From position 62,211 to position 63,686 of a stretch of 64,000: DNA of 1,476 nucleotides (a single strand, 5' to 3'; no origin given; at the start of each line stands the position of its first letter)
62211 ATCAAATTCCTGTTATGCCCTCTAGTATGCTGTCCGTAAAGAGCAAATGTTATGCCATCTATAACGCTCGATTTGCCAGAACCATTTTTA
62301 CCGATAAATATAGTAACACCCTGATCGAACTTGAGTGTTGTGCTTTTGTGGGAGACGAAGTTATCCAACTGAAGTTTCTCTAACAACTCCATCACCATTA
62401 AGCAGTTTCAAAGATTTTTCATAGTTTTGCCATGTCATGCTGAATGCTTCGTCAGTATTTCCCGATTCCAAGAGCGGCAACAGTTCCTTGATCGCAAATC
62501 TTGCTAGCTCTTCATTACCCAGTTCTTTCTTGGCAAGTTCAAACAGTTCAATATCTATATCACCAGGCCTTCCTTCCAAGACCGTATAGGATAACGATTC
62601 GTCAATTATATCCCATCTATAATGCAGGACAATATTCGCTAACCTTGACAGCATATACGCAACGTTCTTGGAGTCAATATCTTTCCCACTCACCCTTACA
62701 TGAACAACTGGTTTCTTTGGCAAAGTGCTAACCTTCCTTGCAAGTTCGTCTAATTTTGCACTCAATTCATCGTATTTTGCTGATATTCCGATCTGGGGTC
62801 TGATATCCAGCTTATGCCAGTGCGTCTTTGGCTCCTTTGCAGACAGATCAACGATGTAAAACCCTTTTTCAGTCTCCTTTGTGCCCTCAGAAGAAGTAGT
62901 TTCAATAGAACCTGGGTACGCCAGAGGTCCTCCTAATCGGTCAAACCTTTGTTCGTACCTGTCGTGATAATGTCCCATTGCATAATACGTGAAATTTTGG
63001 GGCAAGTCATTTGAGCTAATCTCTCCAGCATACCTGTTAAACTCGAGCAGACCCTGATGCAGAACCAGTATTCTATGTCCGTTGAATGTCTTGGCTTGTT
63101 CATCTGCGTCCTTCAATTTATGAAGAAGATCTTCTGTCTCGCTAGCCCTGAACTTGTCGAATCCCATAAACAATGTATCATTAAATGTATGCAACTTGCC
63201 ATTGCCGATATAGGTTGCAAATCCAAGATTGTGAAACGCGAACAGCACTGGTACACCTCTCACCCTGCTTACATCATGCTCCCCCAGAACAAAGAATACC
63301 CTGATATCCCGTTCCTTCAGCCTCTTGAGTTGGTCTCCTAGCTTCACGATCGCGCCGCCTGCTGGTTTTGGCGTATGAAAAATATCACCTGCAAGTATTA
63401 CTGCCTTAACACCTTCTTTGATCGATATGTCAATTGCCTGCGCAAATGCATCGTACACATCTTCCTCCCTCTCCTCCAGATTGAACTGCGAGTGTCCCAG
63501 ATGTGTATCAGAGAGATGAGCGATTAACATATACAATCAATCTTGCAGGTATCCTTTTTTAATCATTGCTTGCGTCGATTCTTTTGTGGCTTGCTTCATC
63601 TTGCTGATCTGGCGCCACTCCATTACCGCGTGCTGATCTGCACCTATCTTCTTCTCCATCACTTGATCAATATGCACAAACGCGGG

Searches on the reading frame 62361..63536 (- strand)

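Call 97: search_protein_families(library=pfam, proteins=[window:62361-63536:-], max_evalue=0.001)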
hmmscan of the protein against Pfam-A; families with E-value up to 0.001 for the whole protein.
window:62361-63536:- (391 aa): 2 families
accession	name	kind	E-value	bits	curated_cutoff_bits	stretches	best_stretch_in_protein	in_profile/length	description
PF00149.33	Metallophos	-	1.3e-10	42.4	21.5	1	3-192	1-190/191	Calcineurin-like phosphoesterase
PF12850.12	Metallophos_2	-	5.8e-09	36.6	27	1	3-217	1-141/154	Calcineurin-like phosphoesterase superfamily domain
